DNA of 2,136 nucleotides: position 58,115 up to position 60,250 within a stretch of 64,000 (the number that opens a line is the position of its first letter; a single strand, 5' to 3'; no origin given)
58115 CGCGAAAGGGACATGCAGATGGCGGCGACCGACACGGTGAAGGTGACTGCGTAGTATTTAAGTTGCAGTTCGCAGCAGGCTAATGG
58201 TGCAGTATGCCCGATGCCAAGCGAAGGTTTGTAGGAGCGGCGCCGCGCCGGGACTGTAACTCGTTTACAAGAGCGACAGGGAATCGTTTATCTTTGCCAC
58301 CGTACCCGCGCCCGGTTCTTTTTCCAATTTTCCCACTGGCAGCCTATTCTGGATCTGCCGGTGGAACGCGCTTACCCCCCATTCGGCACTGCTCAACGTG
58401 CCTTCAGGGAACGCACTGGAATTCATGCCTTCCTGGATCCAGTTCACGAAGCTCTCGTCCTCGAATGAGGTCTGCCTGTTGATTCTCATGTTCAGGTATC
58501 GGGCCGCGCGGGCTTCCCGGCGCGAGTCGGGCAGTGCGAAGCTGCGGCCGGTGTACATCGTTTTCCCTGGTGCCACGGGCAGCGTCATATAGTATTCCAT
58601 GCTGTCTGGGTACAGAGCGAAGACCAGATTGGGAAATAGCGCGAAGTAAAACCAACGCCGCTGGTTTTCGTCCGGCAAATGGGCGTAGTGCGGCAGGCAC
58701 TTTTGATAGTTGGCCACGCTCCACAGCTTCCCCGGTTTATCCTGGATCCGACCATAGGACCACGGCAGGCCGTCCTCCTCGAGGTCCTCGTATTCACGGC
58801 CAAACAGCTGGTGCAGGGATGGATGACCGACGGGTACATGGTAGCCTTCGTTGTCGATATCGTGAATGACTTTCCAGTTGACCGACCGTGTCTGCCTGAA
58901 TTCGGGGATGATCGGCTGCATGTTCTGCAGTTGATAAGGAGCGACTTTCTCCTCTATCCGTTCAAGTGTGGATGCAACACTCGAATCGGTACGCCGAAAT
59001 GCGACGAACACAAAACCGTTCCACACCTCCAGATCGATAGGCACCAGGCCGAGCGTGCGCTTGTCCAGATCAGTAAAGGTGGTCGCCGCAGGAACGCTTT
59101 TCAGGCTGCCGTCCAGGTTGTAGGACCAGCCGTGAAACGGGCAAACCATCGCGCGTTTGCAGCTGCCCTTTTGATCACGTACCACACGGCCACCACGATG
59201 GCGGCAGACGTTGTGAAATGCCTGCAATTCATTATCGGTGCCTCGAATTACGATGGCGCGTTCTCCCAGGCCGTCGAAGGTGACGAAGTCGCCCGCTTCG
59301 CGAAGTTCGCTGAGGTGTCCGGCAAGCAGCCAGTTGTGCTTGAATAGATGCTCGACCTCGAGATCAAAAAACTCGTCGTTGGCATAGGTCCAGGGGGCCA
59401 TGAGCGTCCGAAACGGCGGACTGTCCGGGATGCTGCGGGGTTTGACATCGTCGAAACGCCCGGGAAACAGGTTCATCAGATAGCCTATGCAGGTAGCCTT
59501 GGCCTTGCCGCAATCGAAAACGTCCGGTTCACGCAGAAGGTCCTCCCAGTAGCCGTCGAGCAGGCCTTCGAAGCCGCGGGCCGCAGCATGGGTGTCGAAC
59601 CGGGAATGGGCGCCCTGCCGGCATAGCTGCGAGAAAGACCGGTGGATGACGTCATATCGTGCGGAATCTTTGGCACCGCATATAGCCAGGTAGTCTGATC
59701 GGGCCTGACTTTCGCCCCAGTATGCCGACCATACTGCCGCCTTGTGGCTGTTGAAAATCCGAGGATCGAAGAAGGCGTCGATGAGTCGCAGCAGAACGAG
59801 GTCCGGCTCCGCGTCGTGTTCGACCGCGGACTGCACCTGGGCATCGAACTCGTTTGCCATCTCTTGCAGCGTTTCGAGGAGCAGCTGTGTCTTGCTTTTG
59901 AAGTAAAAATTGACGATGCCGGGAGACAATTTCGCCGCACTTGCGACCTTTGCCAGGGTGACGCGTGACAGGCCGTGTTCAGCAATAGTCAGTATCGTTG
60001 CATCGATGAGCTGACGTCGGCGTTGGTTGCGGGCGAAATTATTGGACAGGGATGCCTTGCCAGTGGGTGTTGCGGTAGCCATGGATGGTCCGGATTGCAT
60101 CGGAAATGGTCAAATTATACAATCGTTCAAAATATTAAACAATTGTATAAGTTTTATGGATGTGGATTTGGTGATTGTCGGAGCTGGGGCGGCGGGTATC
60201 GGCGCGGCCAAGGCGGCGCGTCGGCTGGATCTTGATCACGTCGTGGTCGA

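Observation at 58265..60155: Single ORF fusing a full TetR regulator to a full Rieske oxygenase alpha subunit, with a palindromic operator candidate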

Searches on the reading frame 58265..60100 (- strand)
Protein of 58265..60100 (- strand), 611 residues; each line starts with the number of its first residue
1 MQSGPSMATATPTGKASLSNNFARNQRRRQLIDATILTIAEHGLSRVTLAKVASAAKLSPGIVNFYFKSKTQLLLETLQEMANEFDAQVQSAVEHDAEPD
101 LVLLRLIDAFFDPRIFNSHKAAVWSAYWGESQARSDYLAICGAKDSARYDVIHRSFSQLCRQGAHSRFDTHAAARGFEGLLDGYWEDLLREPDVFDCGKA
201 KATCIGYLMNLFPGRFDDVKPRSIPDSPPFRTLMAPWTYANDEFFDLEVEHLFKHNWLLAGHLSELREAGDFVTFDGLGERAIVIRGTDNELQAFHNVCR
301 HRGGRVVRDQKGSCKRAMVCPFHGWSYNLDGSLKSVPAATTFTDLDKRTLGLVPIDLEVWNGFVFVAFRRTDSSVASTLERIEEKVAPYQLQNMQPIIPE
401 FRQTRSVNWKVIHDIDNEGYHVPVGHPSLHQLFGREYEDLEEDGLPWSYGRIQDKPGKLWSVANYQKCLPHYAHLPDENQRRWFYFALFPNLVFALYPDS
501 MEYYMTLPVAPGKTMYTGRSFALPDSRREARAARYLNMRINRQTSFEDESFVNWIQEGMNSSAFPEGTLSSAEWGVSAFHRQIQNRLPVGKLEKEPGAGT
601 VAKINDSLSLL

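Call 3: search_protein_families(library=pfam, proteins=[window:58265-60100:-], max_evalue=0.01)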
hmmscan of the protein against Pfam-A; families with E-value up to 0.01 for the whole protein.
window:58265-60100:- (611 aa): 4 families
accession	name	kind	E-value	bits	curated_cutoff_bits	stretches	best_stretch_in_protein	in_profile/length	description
PF00848.25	Ring_hydroxyl_A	-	1.1e-31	110.8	24.9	1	405-587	14-206/208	Ring hydroxylating alpha subunit (catalytic domain)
PF00355.32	Rieske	-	3.8e-18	65.6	20.3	1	256-341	1-83/88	Rieske [2Fe-2S] domain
PF13977.11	TetR_C_6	-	7.6e-11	42.6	27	1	103-212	5-114/115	BetI-type transcriptional repressor, C-terminal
PF00440.29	TetR_N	-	6.7e-10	39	24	1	31-76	1-46/47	Bacterial regulatory proteins, tetR family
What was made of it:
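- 59873..60010 (-): TetR_N helix-turn-helix DNA-binding domain (aa 31-76). PF00440, 39 bits against a cutoff of 24 (call 3).
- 59465..59794 (-): BetI-type TetR C-terminal (ligand-binding and dimerisation) domain (aa 103-212). PF13977, 42.6 bits against a cutoff of 27 (call 3).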

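Call 4: search_protein_families(library=ncbifam, proteins=[window:58265-60100:-], max_evalue=0.01)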
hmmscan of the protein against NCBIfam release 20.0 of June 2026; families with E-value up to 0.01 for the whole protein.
window:58265-60100:- (611 aa): 24 families
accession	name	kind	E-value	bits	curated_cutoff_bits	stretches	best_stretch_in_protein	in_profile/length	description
NF058607.1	GlBtMonoOxGbcA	equivalog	1.2e-42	145.9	670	1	238-443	37-238/420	glycine betaine monooxygenase oxygenase subunit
TIGR03384.1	betaine_BetI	equivalog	5e-29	101.3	201.3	1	24-210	6-187/189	choline-binding transcriptional repressor BetI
NF001978.0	PRK00767.1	equivalog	1.3e-27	96.9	118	1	25-208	8-187/197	transcriptional regulator BetI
TIGR03228.1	anthran_1_2_A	equivalog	2.9e-26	92.2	671.9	1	238-423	20-210/438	anthranilate 1,2-dioxygenase large subunit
NF042946.1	3PPDioc_HcaE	equivalog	4.5e-26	91.9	830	1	234-382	16-166/450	3-phenylpropionate/cinnamic acid dioxygenase subunit alpha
TIGR03229.1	benzo_1_2_benA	equivalog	4.4e-21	75.2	780.95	1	239-426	21-215/433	benzoate 1,2-dioxygenase large subunit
NF041684.1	ant_diox_AndAc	equivalog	5.3e-17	61.5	750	1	239-426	28-222/418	anthranilate 1,2-dioxygenase large subunit AndAc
NF053878.1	FATransRegFadRBac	equivalog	1.3e-11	44.6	200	1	26-114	3-91/190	fatty acid metabolism transcriptional regulator FadR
NF007430.0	PRK09975.1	equivalog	1.1e-08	34.4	274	1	26-79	11-64/220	acrEF/envCD operon transcriptional regulator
NF007949.0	PRK10668.1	equivalog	2.7e-08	33.6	271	1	26-211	11-201/216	multidrug efflux transporter transcriptional repressor AcrR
NF050111.1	TransRegSACE7040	equivalog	4.1e-07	30.1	250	1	26-112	1-87/186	SACE_7040 family transcriptional regulator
NF033703.1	transcr_KstR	equivalog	2.1e-06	27.5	280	1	23-94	4-75/185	cholesterol catabolism transcriptional regulator KstR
NF041196.1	ScbR_bind_reg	equivalog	3.1e-06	27.5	150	1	26-95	6-75/191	ScbR family autoregulator-binding transcription factor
NF051852.1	efflux_TF_MtrR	exception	1e-05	25.5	280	1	27-100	11-84/205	multidrug efflux system transcriptional repressor MtrR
NF053731.1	TransRegFasRMycb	equivalog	2.2e-05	24.3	330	1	20-112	5-97/199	HTH-type transcriptional activator FasR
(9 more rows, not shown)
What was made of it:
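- On TetR family, BetI-type subfamily: TIGR03384 scores 101.3 against 201.3, and NF001978 scores 96.9 against 118 (call 4).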

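Call 5: find_homologous_proteins(query=window:58265-60100:-, max_evalue=0.00001)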
Query window:58265-60100:- (611 aa): 1292 proteins with E <= 0.00001 among 8000 candidates; the best 120 are listed.
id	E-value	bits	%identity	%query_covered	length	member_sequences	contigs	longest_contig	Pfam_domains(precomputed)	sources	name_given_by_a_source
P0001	0.0e+0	1359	96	99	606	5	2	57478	PF13977.12,PF00440.30,PF00355.33,PF00848.26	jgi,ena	-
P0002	0.0e+0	1041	73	97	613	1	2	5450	PF13977.12,PF00440.30,PF00355.33,PF00848.26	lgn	-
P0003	0.0e+0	1029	74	98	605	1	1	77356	PF13977.12,PF00440.30,PF00355.33,PF00848.26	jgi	jgi:phenylpropionate dioxygenase-like ring-hydroxylating dioxygenase large terminal subunit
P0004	0.0e+0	1028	72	99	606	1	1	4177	PF13977.12,PF00440.30,PF00355.33,PF00848.26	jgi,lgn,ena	-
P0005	0.0e+0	1014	72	98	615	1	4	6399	PF13977.12,PF00440.30,PF00355.33,PF00848.26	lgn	-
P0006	1.4e-283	960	68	99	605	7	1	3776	PF13977.12,PF00440.30,PF00355.33,PF00848.26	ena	-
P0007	2.2e-274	930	66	97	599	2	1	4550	PF13977.12,PF00440.30,PF00355.33,PF00848.26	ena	-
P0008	5.8e-264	896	62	99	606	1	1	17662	PF13977.12,PF00440.30,PF00355.33,PF00848.26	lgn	-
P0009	7.0e-261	885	64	96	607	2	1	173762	PF13977.12,PF00440.30,PF00355.33,PF00848.26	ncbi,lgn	-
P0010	1.5e-260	884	62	99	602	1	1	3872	PF13977.12,PF00440.30,PF00355.33,PF00848.26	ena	-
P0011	6.5e-260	882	62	97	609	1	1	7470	PF13977.12,PF00440.30,PF00355.33,PF00848.26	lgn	-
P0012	2.9e-254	864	61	99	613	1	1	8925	PF13977.12,PF00440.30,PF00355.33,PF00848.26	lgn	-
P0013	1.8e-246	838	60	97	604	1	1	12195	PF13977.12,PF00440.30,PF00355.33,PF00848.26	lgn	-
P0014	2.1e-240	818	57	99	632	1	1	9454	PF13977.12,PF00440.30,PF00355.33,PF00848.26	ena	-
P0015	2.7e-207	708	52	96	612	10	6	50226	PF13977.12,PF00440.30,PF00355.33,PF00848.26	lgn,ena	-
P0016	3.8e-201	688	49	96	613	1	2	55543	PF13977.12,PF00440.30,PF00355.33,PF00848.26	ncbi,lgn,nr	ncbi:MAG: hypothetical protein DHS20C01_25920 [marine bacterium B5-7]|nr:MAG: hypothetical protein D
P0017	5.7e-200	684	49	98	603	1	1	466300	PF13977.12,PF00440.30,PF00355.33,PF00848.26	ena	-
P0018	4.1e-199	681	49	98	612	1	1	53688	PF13977.12,PF00440.30,PF00355.33,PF00848.26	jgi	jgi:phenylpropionate dioxygenase-like ring-hydroxylating dioxygenase large terminal subunit/AcrR fam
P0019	4.0e-197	675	49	98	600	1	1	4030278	PF13977.12,PF00440.30,PF00355.33,PF00848.26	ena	-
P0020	1.2e-196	673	49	95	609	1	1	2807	PF13977.12,PF00440.30,PF00355.33,PF00848.26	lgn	-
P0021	1.5e-196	673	49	97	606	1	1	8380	PF13977.12,PF00440.30,PF00355.33,PF00848.26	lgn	-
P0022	6.0e-196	671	50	96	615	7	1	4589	PF13977.12,PF00440.30,PF00355.33,PF00848.26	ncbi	-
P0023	1.3e-195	670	50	96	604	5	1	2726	PF13977.12,PF00440.30,PF00355.33,PF00848.26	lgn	-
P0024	1.3e-195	670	49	97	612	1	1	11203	PF13977.12,PF00440.30,PF00355.33,PF00848.26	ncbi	ncbi:MAG: SRPBCC family protein [bacterium]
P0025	1.4e-195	670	49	98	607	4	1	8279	PF13977.12,PF00440.30,PF00355.33,PF00848.26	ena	-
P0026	1.5e-195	670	49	98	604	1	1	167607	PF13977.12,PF00440.30,PF00355.33,PF00848.26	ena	-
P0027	2.1e-195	669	51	96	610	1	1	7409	PF13977.12,PF00440.30,PF00355.33,PF00848.26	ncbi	-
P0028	6.6e-195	667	49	98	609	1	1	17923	PF13977.12,PF00440.30,PF00355.33,PF00848.26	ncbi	-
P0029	1.3e-194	667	49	96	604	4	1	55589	PF13977.12,PF00440.30,PF00355.33,PF00848.26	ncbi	-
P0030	2.7e-194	665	49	97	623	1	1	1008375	PF13977.12,PF00440.30,PF00355.33,PF00848.26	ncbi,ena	-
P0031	2.8e-194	665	49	96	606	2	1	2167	PF13977.12,PF00440.30,PF00355.33,PF00848.26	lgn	-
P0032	3.1e-194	665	50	96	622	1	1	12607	PF13977.12,PF00440.30,PF00355.33,PF00848.26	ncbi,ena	-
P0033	3.0e-193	662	49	96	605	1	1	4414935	PF13977.12,PF00440.30,PF00355.33,PF00848.26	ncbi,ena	-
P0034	9.9e-193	660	49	98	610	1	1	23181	PF13977.12,PF00440.30,PF00355.33,PF00848.26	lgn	-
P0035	2.6e-192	659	49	96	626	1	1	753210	PF13977.12,PF00440.30,PF00355.33,PF00848.26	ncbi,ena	-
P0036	3.2e-192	659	49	96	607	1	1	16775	PF13977.12,PF00440.30,PF00355.33,PF00848.26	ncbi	-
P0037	1.6e-191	656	48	97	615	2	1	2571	PF13977.12,PF00440.30,PF00355.33,PF00848.26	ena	-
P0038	7.7e-191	654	50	95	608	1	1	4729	PF13977.12,PF00440.30,PF00355.33,PF00848.26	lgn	-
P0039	9.5e-191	654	48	96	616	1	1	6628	PF13977.12,PF00440.30,PF00355.33,PF00848.26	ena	-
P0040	1.6e-190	653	48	96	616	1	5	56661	PF13977.12,PF00440.30,PF00355.33,PF00848.26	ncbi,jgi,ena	-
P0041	1.6e-190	653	48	96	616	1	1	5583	PF13977.12,PF00440.30,PF00355.33,PF00848.26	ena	-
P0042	2.2e-190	653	48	96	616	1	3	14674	PF13977.12,PF00440.30,PF00355.33,PF00848.26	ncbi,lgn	-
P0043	2.5e-190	652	48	96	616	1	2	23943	PF13977.12,PF00440.30,PF00355.33,PF00848.26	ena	-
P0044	2.9e-190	652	48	96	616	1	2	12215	PF13977.12,PF00440.30,PF00355.33,PF00848.26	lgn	-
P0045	5.6e-190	651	48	96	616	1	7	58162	PF13977.12,PF00440.30,PF00355.33,PF00848.26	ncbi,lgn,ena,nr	ncbi:MAG: Rieske 2Fe-2S domain-containing protein [Gammaproteobacteria bacterium]|nr:Rieske 2Fe-2S d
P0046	6.7e-190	651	49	96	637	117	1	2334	PF13977.12,PF00440.30,PF00355.33,PF00848.26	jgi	jgi:phenylpropionate dioxygenase-like ring-hydroxylating dioxygenase large terminal subunit/AcrR fam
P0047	6.9e-190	651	48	96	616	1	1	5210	PF13977.12,PF00440.30,PF00355.33,PF00848.26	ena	-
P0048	7.4e-190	651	48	96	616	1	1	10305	PF13977.12,PF00440.30,PF00355.33,PF00848.26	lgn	-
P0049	7.8e-190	651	48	96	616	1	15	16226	PF13977.12,PF00440.30,PF00355.33,PF00848.26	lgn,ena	-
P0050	1.0e-189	650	48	96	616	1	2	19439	PF13977.12,PF00440.30,PF00355.33,PF00848.26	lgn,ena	-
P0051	1.1e-189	650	48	96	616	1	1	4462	PF13977.12,PF00440.30,PF00355.33,PF00848.26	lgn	-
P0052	1.2e-189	650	48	97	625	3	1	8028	PF13977.12,PF00440.30,PF00355.33,PF00848.26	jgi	jgi:phenylpropionate dioxygenase-like ring-hydroxylating dioxygenase large terminal subunit/AcrR fam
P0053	1.3e-189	650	47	97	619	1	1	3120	PF13977.12,PF00440.30,PF00355.33,PF00848.26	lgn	-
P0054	1.4e-189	650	48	97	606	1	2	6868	PF13977.12,PF00440.30,PF00355.33,PF00848.26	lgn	-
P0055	1.4e-189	650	48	96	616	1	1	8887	PF13977.12,PF00440.30,PF00355.33,PF00848.26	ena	-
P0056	1.7e-189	650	51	97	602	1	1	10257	PF13977.12,PF00440.30,PF00355.33,PF00848.26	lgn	-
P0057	2.3e-189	649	48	96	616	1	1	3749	PF13977.12,PF00440.30,PF00355.33,PF00848.26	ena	-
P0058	2.6e-189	649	49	95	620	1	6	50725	PF13977.12,PF00440.30,PF00355.33,PF00848.26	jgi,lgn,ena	-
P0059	2.8e-189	649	49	95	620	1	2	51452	PF13977.12,PF00440.30,PF00355.33,PF00848.26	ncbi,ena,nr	ncbi:MAG: Rieske 2Fe-2S domain-containing protein [Proteobacteria bacterium]|nr:Rieske 2Fe-2S domain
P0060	2.9e-189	649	49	96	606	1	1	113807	PF13977.12,PF00440.30,PF00355.33,PF00848.26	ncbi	-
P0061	3.0e-189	649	48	95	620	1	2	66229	PF13977.12,PF00440.30,PF00355.33,PF00848.26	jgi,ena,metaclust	metaclust:\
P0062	4.8e-189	648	49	95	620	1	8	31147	PF13977.12,PF00440.30,PF00355.33,PF00848.26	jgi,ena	-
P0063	5.2e-189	648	49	95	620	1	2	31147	PF13977.12,PF00440.30,PF00355.33,PF00848.26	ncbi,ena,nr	ncbi:MAG: Rieske 2Fe-2S domain-containing protein [Proteobacteria bacterium]|nr:Rieske 2Fe-2S domain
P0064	5.7e-189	648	48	95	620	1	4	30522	PF13977.12,PF00440.30,PF00355.33,PF00848.26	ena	-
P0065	7.5e-189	648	48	96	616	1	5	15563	PF13977.12,PF00440.30,PF00355.33,PF00848.26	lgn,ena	-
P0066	9.7e-189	647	48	96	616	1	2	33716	PF13977.12,PF00440.30,PF00355.33,PF00848.26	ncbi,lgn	-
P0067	1.0e-188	647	49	95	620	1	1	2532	PF13977.12,PF00440.30,PF00355.33,PF00848.26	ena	-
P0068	1.0e-188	647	49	95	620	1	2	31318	PF13977.12,PF00440.30,PF00355.33,PF00848.26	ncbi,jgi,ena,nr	ncbi:MAG: Rieske 2Fe-2S domain-containing protein [Proteobacteria bacterium]|nr:Rieske 2Fe-2S domain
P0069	1.0e-188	647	47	97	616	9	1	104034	PF13977.12,PF00440.30,PF00355.33,PF00848.26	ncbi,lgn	-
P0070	1.1e-188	647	48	95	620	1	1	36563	PF13977.12,PF00440.30,PF00355.33,PF00848.26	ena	-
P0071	1.2e-188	647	48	96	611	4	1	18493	PF13977.12,PF00440.30,PF00355.33,PF00848.26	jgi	-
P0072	1.7e-188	646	49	95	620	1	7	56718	PF13977.12,PF00440.30,PF00355.33,PF00848.26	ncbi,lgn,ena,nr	ncbi:MAG: Rieske 2Fe-2S domain-containing protein [Proteobacteria bacterium]|nr:Rieske 2Fe-2S domain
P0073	1.9e-188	646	48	95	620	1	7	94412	PF13977.12,PF00440.30,PF00355.33,PF00848.26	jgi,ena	-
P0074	1.9e-188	646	49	95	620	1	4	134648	PF13977.12,PF00440.30,PF00355.33,PF00848.26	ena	-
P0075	1.9e-188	646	49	95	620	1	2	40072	PF13977.12,PF00440.30,PF00355.33,PF00848.26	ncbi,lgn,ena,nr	ncbi:MAG: Rieske 2Fe-2S domain-containing protein [Proteobacteria bacterium]|nr:Rieske 2Fe-2S domain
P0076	2.0e-188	646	48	95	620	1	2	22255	PF13977.12,PF00440.30,PF00355.33,PF00848.26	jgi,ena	-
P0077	2.4e-188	646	49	95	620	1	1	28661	PF13977.12,PF00440.30,PF00355.33,PF00848.26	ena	-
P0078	2.6e-188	646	49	95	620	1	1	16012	PF13977.12,PF00440.30,PF00355.33,PF00848.26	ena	-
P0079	2.6e-188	646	48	95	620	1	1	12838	PF13977.12,PF00440.30,PF00355.33,PF00848.26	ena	-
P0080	2.7e-188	646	48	96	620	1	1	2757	PF13977.12,PF00440.30,PF00355.33,PF00848.26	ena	-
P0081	3.2e-188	645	51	95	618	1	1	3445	PF13977.12,PF00440.30,PF00355.33,PF00848.26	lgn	-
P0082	5.8e-188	645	49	96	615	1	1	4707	PF13977.12,PF00440.30,PF00355.33,PF00848.26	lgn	-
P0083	1.0e-187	644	49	96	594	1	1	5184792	PF13977.12,PF00440.30,PF00355.33,PF00848.26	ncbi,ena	-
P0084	1.6e-187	643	48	95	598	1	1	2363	PF13977.12,PF00440.30,PF00355.33,PF00848.26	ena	-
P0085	1.7e-187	643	48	95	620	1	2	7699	PF13977.12,PF00440.30,PF00355.33,PF00848.26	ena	-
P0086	6.3e-187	641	48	96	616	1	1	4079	PF13977.12,PF00440.30,PF00355.33,PF00848.26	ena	-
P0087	7.1e-187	641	48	96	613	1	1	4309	PF13977.12,PF00440.30,PF00355.33,PF00848.26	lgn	-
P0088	5.3e-186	638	48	100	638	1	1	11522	PF13977.12,PF00440.30,PF00355.33,PF00848.26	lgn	-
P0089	5.7e-186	638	49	97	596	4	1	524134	PF13977.12,PF00440.30,PF00355.33,PF00848.26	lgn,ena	-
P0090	6.6e-186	638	47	97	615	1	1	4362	PF13977.12,PF00440.30,PF00355.33,PF00848.26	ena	-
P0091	3.1e-185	636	47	96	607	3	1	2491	PF13977.12,PF00440.30,PF00355.33,PF00848.26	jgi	-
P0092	3.8e-185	635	48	96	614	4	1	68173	PF13977.12,PF00440.30,PF00355.33,PF00848.26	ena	-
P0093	4.6e-185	635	48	97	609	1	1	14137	PF13977.12,PF00440.30,PF00355.33,PF00848.26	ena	-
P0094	5.5e-185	635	48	95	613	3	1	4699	PF13977.12,PF00440.30,PF00355.33,PF00848.26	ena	-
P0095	1.6e-184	633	48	96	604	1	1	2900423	PF13977.12,PF00440.30,PF00355.33,PF00848.26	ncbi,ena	-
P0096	6.4e-184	631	46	100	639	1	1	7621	PF13977.12,PF00440.30,PF00355.33,PF00848.26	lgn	-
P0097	1.8e-183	630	48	99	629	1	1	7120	PF13977.12,PF00440.30,PF00355.33,PF00848.26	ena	-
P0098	2.2e-183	629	47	96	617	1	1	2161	PF13977.12,PF00440.30,PF00355.33,PF00848.26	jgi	-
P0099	2.3e-183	629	48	98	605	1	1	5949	PF13977.12,PF00440.30,PF00355.33,PF00848.26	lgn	-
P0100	4.9e-183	628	49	96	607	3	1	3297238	PF13977.12,PF00440.30,PF00355.33,PF00848.26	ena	-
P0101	1.1e-182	627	49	96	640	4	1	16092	PF13977.12,PF00440.30,PF00355.33,PF00848.26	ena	-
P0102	2.1e-182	626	46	98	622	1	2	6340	PF13977.12,PF00440.30,PF00355.33,PF00848.26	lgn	-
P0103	5.0e-182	625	48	95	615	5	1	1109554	PF13977.12,PF00440.30,PF00355.33,PF00848.26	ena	-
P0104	2.6e-181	623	48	96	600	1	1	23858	PF13977.12,PF00440.30,PF00355.33,PF00848.26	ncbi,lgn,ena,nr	ncbi:MAG: transcriptional regulator BetI [Acidiferrobacterales bacterium]|nr:transcriptional regulat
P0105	4.7e-181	622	47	96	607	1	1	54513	PF13977.12,PF00440.30,PF00355.33,PF00848.26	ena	-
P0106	6.1e-181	621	48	98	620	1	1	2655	PF13977.12,PF00440.30,PF00355.33,PF00848.26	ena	-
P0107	1.4e-180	620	48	98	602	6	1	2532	PF13977.12,PF00440.30,PF00355.33,PF00848.26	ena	-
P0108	1.4e-180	620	48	95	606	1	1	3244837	PF13977.12,PF00440.30,PF00355.33,PF00848.26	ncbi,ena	-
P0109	1.8e-180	620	49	96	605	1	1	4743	PF13977.12,PF00440.30,PF00355.33,PF00848.26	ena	-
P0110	2.9e-180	619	48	96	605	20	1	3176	PF13977.12,PF00440.30,PF00355.33,PF00848.26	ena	-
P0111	3.1e-180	619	48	98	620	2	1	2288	PF13977.12,PF00440.30,PF00355.33,PF00848.26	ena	-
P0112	4.7e-180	618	49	96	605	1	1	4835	PF13977.12,PF00440.30,PF00355.33,PF00848.26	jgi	-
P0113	1.0e-179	617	47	99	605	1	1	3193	PF13977.12,PF00440.30,PF00355.33,PF00848.26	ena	-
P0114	1.6e-179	617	46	96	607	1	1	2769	PF13977.12,PF00440.30,PF00355.33,PF00848.26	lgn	-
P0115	1.7e-179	617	47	97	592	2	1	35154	PF13977.12,PF00440.30,PF00355.33,PF00848.26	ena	-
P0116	1.7e-179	617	49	96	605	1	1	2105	PF13977.12,PF00440.30,PF00355.33,PF00848.26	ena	-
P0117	1.9e-179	616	46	98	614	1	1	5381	PF13977.12,PF00440.30,PF00355.33,PF00848.26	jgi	jgi:phenylpropionate dioxygenase-like ring-hydroxylating dioxygenase large terminal subunit/AcrR fam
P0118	2.5e-179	616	48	90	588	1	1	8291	PF13977.12,PF00440.30,PF00355.33,PF00848.26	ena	-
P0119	2.7e-179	616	48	96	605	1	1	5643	PF13977.12,PF00440.30,PF00355.33,PF00848.26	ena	-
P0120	3.1e-179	616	47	97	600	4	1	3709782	PF13977.12,PF00440.30,PF00355.33,PF00848.26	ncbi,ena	-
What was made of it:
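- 120 of 120 best homologues share the architecture at 46-96% identity (call 5).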
